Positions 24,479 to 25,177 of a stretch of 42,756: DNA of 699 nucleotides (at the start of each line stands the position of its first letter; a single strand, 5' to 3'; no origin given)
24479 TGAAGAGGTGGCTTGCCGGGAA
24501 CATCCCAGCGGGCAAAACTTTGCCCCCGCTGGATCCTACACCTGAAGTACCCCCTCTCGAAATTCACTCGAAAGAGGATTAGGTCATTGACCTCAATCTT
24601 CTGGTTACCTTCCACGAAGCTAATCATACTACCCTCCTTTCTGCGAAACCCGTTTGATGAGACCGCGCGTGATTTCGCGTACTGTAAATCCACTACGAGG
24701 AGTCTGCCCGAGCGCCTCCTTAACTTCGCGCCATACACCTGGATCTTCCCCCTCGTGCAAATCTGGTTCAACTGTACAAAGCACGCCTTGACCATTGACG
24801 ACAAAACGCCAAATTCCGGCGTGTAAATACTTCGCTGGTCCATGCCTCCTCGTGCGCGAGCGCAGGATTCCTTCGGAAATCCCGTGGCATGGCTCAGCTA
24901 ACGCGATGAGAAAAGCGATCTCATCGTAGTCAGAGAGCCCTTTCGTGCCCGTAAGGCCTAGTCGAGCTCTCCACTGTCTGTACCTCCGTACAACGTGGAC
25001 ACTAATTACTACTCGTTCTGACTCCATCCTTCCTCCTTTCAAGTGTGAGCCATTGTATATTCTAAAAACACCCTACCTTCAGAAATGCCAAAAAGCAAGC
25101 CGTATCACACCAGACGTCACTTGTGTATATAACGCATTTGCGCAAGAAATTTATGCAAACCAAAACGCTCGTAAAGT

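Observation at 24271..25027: G+C-rich, SD-led, translationally coupled two-gene ORFan cassette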

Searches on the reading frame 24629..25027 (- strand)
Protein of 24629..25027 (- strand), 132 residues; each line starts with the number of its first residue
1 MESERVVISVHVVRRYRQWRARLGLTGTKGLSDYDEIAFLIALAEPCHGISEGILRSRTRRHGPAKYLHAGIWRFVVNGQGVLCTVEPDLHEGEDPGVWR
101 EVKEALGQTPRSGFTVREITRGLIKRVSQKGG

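Call 4: search_protein_families(library=pfam, proteins=[window:24629-25027:-], max_evalue=1)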
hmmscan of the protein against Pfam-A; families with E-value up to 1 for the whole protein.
window:24629-25027:- (132 aa): 0 families

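Call 5: search_protein_families(library=padloc, proteins=[window:24629-25027:-], max_evalue=10)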
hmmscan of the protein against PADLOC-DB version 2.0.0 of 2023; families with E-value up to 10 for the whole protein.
window:24629-25027:- (132 aa): 0 families

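Call 6: search_protein_families(library=ncbifam, proteins=[window:24629-25027:-], max_evalue=10)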
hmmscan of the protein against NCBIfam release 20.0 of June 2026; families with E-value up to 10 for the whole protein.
window:24629-25027:- (132 aa): 0 families

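Call 7: search_protein_families(library=phrogs, proteins=[window:24629-25027:-], max_evalue=10)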
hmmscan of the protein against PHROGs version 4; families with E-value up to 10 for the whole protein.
window:24629-25027:- (132 aa): 0 families

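Call 12: find_homologous_proteins(query=window:24629-25027:-, max_evalue=0.01)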
Query window:24629-25027:- (132 aa): 1 proteins with E <= 0.01 among 27 candidates.
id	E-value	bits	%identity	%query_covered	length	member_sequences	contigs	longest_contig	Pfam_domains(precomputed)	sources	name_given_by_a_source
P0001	3.0e-83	295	100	100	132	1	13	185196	-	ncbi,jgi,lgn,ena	jgi:hypothetical protein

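Call 14: find_encoding_contigs(protein=P0001, flank=10000, max_places=10)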
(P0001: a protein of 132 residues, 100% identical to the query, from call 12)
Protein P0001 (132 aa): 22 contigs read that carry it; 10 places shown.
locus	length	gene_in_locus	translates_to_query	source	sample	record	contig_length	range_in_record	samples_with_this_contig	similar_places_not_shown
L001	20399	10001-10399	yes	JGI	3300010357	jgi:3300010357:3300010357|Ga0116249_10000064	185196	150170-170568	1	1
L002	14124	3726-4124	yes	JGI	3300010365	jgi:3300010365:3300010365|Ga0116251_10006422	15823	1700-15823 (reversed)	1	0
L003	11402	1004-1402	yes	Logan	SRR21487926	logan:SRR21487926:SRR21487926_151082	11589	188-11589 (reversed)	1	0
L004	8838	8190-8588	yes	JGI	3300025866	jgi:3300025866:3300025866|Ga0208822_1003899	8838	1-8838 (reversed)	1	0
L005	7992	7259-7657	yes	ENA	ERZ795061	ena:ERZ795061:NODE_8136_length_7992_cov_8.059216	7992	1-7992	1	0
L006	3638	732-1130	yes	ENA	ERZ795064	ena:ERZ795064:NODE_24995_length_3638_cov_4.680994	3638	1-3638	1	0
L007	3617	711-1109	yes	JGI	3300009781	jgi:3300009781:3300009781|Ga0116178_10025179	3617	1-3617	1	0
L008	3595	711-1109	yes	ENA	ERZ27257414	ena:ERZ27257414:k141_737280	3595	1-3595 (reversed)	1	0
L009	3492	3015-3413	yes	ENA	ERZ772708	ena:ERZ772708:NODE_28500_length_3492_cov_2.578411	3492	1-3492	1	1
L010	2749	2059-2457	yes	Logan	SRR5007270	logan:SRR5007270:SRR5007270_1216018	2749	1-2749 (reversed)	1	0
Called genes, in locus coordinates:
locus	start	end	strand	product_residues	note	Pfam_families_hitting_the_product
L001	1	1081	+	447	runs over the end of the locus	PF10342:Kre9_KNH (weak)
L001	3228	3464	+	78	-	-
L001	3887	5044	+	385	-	PF01168:Ala_racemase_N, PF00842:Ala_racemase_C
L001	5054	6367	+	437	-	PF01225:Mur_ligase, PF08245:Mur_ligase_M, PF02875:Mur_ligase_C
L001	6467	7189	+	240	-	-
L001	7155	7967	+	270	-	PF00590:TP_methylase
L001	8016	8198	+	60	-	-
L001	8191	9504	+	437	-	PF13200:DUF4015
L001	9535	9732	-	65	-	-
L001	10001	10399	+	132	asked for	-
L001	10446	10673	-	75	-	-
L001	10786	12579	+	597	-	PF10412:TrwB_AAD_bind (weak)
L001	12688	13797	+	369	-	PF00932:LTD, PF18911:PKD_4, PF00801:PKD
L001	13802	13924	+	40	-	-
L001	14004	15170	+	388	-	PF13439:Glyco_transf_4, PF13579:Glyco_trans_4_4, PF00534:Glycos_transf_1, PF13692:Glyco_trans_1_4, PF13524:Glyco_trans_1_2 (weak), PF20706:GT4-conflict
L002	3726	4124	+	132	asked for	-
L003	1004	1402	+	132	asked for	-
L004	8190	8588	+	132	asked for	-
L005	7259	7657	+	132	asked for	-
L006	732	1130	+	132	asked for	-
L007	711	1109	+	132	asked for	-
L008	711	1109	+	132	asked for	-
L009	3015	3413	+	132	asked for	-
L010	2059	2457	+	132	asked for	-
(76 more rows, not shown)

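Call 22: predict_structure(protein=window:24629-25027:-)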
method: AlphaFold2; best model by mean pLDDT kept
length: 132 residues; sequences in the alignment: 1
mean_pLDDT: 42.5   pTM: 0.25
mean pLDDT of the five models: 42.5, 36.6, 35.9, 35.8, 35.6
residues with pLDDT >= 90: 0; 70-90: 0; 50-70: 6; < 50: 126
segments of 3 or more residues with pLDDT < 50: 1-16, 22-39, 44-99, 101-132
pLDDT, mean of each block of 10 residues (from residue 1): 34 45 46 48 47 40 39 41 42 45 43 42 43 32
secondary structure, 60 per line:
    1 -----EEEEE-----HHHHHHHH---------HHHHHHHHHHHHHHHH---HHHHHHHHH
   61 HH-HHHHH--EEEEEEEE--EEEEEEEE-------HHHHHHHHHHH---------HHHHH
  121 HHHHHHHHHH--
elements in order: E6-10 H16-23 H33-48 H52-62 H64-68 E71-78 E81-88 H96-106 H116-130

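Call 26: find_homologous_proteins(query=A1, max_evalue=0.1)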
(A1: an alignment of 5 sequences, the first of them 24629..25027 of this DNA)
Query A1 (5 sequences) (132 aa, profile of the alignment): 7 proteins with E <= 0.1 among 2889 candidates.
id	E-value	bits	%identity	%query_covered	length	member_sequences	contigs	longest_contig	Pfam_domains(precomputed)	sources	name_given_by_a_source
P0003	5.1e-48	180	44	70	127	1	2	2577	-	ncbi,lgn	-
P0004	6.4e-41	157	38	95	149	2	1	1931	-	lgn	-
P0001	6.5e-41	157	100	100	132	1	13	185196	-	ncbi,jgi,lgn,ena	jgi:hypothetical protein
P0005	1.6e-29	121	83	5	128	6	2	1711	-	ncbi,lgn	-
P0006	2.8e-25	107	-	-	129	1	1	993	-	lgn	-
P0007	2.3e-20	91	39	93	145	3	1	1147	-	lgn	-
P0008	5.6e-16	77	83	5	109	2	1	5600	-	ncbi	-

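Call 31: search_solved_structures(query=A2, max_evalue=10, show_alignments=3)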
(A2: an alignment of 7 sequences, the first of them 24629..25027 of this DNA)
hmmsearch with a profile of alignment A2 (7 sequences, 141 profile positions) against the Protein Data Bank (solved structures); distinct sequences matched with E-value up to 10: 2.
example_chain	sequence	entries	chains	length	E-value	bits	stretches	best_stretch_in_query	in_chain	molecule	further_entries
6vee_A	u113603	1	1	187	0.38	13.9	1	102-135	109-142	E3 ubiquitin-protein ligase UHRF1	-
8vl4_A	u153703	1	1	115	0.44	13.7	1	105-134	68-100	De novo design protein 312 parent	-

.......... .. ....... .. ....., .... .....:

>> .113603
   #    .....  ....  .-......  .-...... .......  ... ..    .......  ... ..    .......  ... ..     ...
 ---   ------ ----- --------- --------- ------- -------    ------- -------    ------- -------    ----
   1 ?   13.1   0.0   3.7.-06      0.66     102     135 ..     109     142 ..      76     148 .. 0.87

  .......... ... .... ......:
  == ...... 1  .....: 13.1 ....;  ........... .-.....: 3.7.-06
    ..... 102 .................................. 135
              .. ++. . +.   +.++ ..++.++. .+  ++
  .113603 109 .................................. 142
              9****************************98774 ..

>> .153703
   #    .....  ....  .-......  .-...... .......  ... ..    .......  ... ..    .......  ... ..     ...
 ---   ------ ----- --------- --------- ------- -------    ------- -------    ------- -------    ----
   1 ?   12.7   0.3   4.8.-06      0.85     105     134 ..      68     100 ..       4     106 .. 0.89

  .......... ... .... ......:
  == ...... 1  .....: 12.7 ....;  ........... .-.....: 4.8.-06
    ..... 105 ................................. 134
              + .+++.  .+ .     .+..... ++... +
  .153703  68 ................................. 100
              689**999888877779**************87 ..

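Call 34: predict_structure(alignment_id=A2)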
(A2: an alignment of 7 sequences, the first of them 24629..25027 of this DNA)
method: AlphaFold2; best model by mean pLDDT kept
length: 132 residues; sequences in the alignment: 7
mean_pLDDT: 77.4   pTM: 0.69
mean pLDDT of the five models: 77.4, 76.7, 74.2, 73.7, 71.5
residues with pLDDT >= 90: 37; 70-90: 59; 50-70: 24; < 50: 12
segments of 3 or more residues with pLDDT < 50: 123-132
pLDDT, mean of each block of 10 residues (from residue 1): 74 94 88 94 84 79 86 89 86 67 72 58 46 36
secondary structure, 60 per line:
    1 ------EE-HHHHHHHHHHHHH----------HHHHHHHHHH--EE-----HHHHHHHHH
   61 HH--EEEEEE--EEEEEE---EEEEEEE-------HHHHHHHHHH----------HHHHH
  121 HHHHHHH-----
elements in order: H10-22 H33-42 H52-62 E65-70 E73-78 E82-88 H96-105 H116-127

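Call 36: fold_search(model_id=the predicted structure, library=pdb)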
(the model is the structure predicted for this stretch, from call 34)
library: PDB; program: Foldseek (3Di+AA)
matches with E <= 10: 314; with E <= 0.001: 0
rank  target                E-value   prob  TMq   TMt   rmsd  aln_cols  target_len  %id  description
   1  1tfo_A                1.1e-01  0.87  0.36  0.44   4.8        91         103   12  Ribonuclease from Escherichia coli complexed with its inhibitor protein (released 2005-03-01)
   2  5znm_B                1.5e-01  0.72  0.37  0.16   7.3       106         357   11  Colicin D Central Domain and C-terminal tRNase domain (released 2018-08-29)
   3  5znm_A                2.2e-01  0.63  0.37  0.16   7.3       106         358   11  Colicin D Central Domain and C-terminal tRNase domain (released 2018-08-29)
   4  1v74_A                2.2e-01  0.57  0.38  0.45   7.7       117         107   14  Structure of the E. coli colicin D bound to its immunity protein ImmD (released 2004-03-30)
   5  5i4q_A                3.5e-01  0.51  0.32  0.43   4.9        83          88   11  Contact-dependent inhibition system from Escherichia coli NC101 - ternary CdiA/CdiI/EF-Tu complex (domains 2 and 3) (released 2017-06-28)
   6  1tfk_A                3.5e-01  0.44  0.34  0.44   5.5        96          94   14  Ribonuclease from Escherichia coli complexed with its inhibtor protein (released 2005-03-01)
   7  5i4r_E                4.5e-01  0.47  0.32  0.44   4.9        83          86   11  Contact-dependent inhibition system from Escherichia coli NC101 - ternary CdiA/CdiI/EF-Tu complex (trypsin-modified) (released 2017-06-28)
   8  5i4r_A                4.5e-01  0.47  0.32  0.44   4.9        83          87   11  Contact-dependent inhibition system from Escherichia coli NC101 - ternary CdiA/CdiI/EF-Tu complex (trypsin-modified) (released 2017-06-28)
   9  8c24_B                5.8e-01  0.18  0.27  0.35   8.2        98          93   15  ParDE1 toxin-antitoxin complex from Mycobacterium tuberculosis (rv1960c-rv1959c) (released 2023-12-20)
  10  2l6o_MODEL_1_A        8.3e-01  0.12  0.20  0.22  12.9        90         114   14  NMR structure of the protein YP_926445.1 from Shewanella Amazonensis (released 2010-12-15)
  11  4py5_A                8.9e-01  0.15  0.23  0.13   9.9       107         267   12  Thermovibrio ammonificans RNase H3 in complex with 19-mer RNA/DNA (released 2014-07-30)
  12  7ycs_A                1.4e+00  0.21  0.36  0.46   5.3        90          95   14  Heterotetramer of Antitoxin PrpA together with Toxin PrpT from Pseudoalteromonas rubra (released 2022-09-21)
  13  2ej8_B                1.5e+00  0.16  0.18  0.18   6.5        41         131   17  Crystal structure of APPL1 PTB domain at 1.8A (released 2008-03-18)
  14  4xrd_B                1.6e+00  0.06  0.14  0.12  12.4        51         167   24  Salmonella typhimurium AhpC W169F mutant (released 2016-01-27)
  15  3f42_A                1.6e+00  0.05  0.16  0.22  18.6       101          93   14  Crystal structure of uncharacterized protein HP0035 from Helicobacter pylori (released 2008-11-18)
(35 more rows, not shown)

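Call 38: search_protein_representatives(alignment_id=A2)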
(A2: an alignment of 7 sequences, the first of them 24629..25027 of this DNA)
Query: 7 sequences, 141 profile positions. Proteins with E-value up to 0.001 (for the whole library): 101; up to 1e-10: 12; up to 1e-30: 4. The best 101 are listed.
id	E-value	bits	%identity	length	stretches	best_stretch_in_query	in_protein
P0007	5.7e-52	191.6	-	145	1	1-139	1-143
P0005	1.3e-43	164.5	-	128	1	1-140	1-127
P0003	2.5e-43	163.6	-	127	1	1-120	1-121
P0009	3.8e-34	133.8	-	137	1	9-136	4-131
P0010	6.2e-26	107.2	-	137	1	6-118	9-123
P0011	1.6e-23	99.4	-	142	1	9-132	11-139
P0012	3.1e-18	82.3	-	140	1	7-128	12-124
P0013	1.0e-14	70.9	-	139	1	8-110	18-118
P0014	1.1e-14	70.7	-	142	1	11-133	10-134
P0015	3.8e-14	69.0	-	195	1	5-127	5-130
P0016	4.8e-12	62.2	-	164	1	7-104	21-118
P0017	3.2e-11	59.5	-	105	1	12-98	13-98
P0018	1.3e-10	57.6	-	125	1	10-111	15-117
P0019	3.7e-09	52.9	-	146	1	3-104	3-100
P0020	1.2e-08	51.2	-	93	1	11-98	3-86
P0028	2.4e-07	47.0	-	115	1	6-108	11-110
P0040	2.0e-06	44.0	-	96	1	10-98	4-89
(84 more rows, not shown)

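Call 39: fold_search(model_id=the predicted structure, library=viral)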
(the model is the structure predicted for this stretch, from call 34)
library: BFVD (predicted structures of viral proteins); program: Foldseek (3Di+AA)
matches with E <= 10: 633; with E <= 0.001: 1
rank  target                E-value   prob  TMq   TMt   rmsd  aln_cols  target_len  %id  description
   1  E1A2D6                1.3e-04  1.00  0.53  0.66   5.4       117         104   15  Uncharacterized protein [Aeromonas phage phiAS5]
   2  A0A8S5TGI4            2.2e-03  1.00  0.46  0.45   8.1       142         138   13  Uncharacterized protein [Myoviridae sp. ctIty1]
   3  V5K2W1                2.8e-03  1.00  0.45  0.57   4.0        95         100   22  Uncharacterized protein [Pseudomonas phage P3_CHA]
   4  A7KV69                2.8e-03  1.00  0.44  0.41  11.8       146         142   12  (no name in the UniProt tables at hand)
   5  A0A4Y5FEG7            1.4e-02  0.99  0.47  0.34  11.9       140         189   16  Uncharacterized protein [Lactobacillus phage 521B]
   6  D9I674                2.8e-02  1.00  0.47  0.53   3.9        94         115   18  Uncharacterized protein [Acinetobacter phage 133]
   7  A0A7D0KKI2            2.8e-02  0.99  0.49  0.34   7.1       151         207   13  (no name in the UniProt tables at hand)
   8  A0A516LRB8            3.0e-02  0.99  0.38  0.62   5.3        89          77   20  (no name in the UniProt tables at hand)
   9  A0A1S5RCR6            5.6e-02  0.87  0.37  0.29   7.8       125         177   19  Uncharacterized protein [Lactobacillus phage P1]
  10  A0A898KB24            7.1e-02  0.90  0.39  0.30   7.7       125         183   14  (no name in the UniProt tables at hand)
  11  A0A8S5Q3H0            7.6e-02  0.92  0.39  0.44   4.9       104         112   13  Uncharacterized protein [Siphoviridae sp. ctLqe90]
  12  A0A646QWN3            8.6e-02  0.97  0.37  0.63   3.5        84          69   12  (no name in the UniProt tables at hand)
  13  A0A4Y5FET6            8.6e-02  0.92  0.45  0.34  10.9       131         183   10  Uncharacterized protein [Lactobacillus phage 3-521]
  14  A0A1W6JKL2            1.3e-01  0.91  0.39  0.28   4.5        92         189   11  Uncharacterized protein [Lactococcus phage AM4]
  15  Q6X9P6                1.6e-01  0.90  0.45  0.55   6.2       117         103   14  (no name in the UniProt tables at hand)
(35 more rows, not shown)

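Call 41: search_protein_families(library=pfam, alignment_id=A3, max_evalue=0.01)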
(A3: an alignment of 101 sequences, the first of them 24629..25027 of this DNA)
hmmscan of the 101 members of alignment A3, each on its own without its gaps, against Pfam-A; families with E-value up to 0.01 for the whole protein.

A. member 1, window:24629-25027:- (132 aa): 0 families

B. families by the number of members that match (of 101 scanned): 4 families
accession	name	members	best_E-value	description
PF14076.12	DUF4258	1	0.0011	Domain of unknown function (DUF4258)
PF22069.2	Androglobin_IV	1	0.002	Androglobin, domain IV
PF16199.10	Radical_SAM_C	1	0.0042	Radical_SAM C-terminal domain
PF03448.22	MgtE_N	1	0.0063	MgtE intracellular N domain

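Call 42: search_solved_structures(query=A3, max_evalue=10, show_alignments=3)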
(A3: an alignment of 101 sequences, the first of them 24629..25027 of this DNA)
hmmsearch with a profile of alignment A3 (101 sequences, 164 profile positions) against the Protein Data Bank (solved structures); distinct sequences matched with E-value up to 10: 6.
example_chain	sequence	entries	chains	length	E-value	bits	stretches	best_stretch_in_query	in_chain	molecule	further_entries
1q1v_A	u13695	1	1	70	0.51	13.1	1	44-79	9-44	DEK protein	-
7wur_E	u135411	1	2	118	1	12.1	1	83-109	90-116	Fab 5E3 Heavy Chain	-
2p1m_B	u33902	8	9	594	1.1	12.1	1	27-63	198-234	TRANSPORT INHIBITOR RESPONSE 1 protein | TRANSPORT INHIBITOR RESPONSE 1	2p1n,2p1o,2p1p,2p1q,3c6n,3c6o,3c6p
8iqs_H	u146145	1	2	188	1.1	12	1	70-104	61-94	M11 VH-SARAH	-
1j1i_A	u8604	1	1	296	1.8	11.4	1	59-91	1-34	meta cleavage compound hydrolase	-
4eo3_A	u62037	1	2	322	3.2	10.5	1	89-102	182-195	Bacterioferritin comigratory protein/NADH dehydrogenase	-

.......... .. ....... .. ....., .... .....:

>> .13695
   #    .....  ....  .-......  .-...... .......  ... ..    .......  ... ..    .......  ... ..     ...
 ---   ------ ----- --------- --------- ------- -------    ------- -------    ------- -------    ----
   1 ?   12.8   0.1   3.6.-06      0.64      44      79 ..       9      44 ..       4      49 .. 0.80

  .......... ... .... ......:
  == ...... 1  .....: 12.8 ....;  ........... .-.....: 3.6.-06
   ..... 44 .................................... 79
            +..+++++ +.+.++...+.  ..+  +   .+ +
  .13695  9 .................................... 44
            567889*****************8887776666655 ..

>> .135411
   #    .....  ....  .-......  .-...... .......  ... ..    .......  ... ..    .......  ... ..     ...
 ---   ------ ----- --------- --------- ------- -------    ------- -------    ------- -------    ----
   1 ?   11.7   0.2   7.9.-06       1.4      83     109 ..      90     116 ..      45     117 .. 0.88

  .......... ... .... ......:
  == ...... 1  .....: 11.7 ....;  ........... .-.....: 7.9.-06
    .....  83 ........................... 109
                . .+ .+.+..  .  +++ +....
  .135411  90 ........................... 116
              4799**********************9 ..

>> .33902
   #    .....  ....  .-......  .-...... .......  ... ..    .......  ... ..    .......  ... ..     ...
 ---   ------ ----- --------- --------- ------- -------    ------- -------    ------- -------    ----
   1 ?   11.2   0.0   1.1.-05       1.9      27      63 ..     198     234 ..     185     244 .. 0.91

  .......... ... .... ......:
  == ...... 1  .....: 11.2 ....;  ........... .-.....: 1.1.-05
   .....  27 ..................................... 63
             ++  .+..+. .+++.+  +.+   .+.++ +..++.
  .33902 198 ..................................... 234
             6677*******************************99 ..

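Call 43: search_protein_families(library=ncbifam, alignment_id=A3, max_evalue=0.01)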
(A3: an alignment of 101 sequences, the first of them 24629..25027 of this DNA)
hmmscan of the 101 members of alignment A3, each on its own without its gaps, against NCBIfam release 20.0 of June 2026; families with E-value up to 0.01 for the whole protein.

A. member 1, window:24629-25027:- (132 aa): 0 families

B. families by the number of members that match (of 101 scanned): 6 families
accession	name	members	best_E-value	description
NF051849.1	LCP_trans_Cps2A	1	0.0014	LCP family glycopolymer transferase CpsA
NF009810.0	PRK13294.1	1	0.0022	coenzyme F420-0:L-glutamate ligase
TIGR01561.1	gde_arch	1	0.0038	putative glycogen debranching enzyme, archaeal type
TIGR03553.1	F420_FbiB_CTERM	1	0.0042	F420 biosynthesis protein FbiB, C-terminal domain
NF007404.0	PRK09936.1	1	0.0044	DUF4434 family protein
NF053578.1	MrpA_fam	1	0.0053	MrpA family protein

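Call 44: search_protein_families(library=phrogs, alignment_id=A3, max_evalue=0.01)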
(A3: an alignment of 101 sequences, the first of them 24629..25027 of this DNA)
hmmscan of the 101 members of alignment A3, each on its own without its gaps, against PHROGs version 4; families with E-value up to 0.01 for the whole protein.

A. member 1, window:24629-25027:- (132 aa): 0 families

B. families by the number of members that match (of 101 scanned): 10 families
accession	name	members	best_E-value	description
phrog_8252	-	27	5.4e-09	-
phrog_6182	-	21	6.7e-06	-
phrog_19545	-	6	0.0011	-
phrog_9823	-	1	0.00099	tail fiber protein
phrog_31205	-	1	0.0013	-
phrog_15275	-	1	0.0022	-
phrog_36476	-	1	0.0045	-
phrog_5083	-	1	0.0048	-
phrog_21823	-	1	0.0086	-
phrog_21868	-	1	0.0089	-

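Call 47: search_protein_families(library=pfam, alignment_id=A3, max_evalue=5)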
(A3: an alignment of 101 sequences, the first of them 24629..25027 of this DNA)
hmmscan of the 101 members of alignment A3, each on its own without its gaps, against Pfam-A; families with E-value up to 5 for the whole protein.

A. member 1, window:24629-25027:- (132 aa): 0 families

B. families by the number of members that match (of 101 scanned): 54 families (the first 25 are shown)
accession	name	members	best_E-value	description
PF14076.12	DUF4258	5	0.0011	Domain of unknown function (DUF4258)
PF02607.22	B12-binding_2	2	0.015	B12 binding domain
PF23513.1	Microp_apicomplexa_9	2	0.017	Apicomplexa microprotein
PF07305.17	DUF1454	2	0.056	Protein of unknown function (DUF1454)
PF22069.2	Androglobin_IV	1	0.002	Androglobin, domain IV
PF16199.10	Radical_SAM_C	1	0.0042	Radical_SAM C-terminal domain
PF03448.22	MgtE_N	1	0.0063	MgtE intracellular N domain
PF14696.12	Glyoxalase_5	1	0.013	Hydroxyphenylpyruvate dioxygenase, HPPD, N-terminal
PF01488.26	Shikimate_DH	1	0.017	Shikimate / quinate 5-dehydrogenase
PF12710.13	HAD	1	0.021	haloacid dehalogenase-like hydrolase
PF18432.7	ECD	1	0.023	Extracellular Cadherin domain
PF13734.11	Inhibitor_I69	1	0.026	Spi protease inhibitor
PF12280.13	BSMAP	1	0.027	Brain specific membrane anchored protein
PF19286.4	ZSWIM1-3_C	1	0.027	Zinc finger SWIM domain-containing protein 1/3, C-terminal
PF00189.25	Ribosomal_S3_C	1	0.029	Ribosomal protein S3, C-terminal domain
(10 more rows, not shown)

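Call 54: find_related_loci(query=A5, collection=metagenome_contigs, flank=4000)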
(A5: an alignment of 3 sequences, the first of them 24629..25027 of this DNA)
Query A5 (132 aa) in metagenome_contigs; peptide patterns used: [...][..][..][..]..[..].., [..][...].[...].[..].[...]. (x = any residue, [..] = any of these).
61 stretches matched a pattern, but none encodes a relative of the query by tblastn (E <= 1e-3).
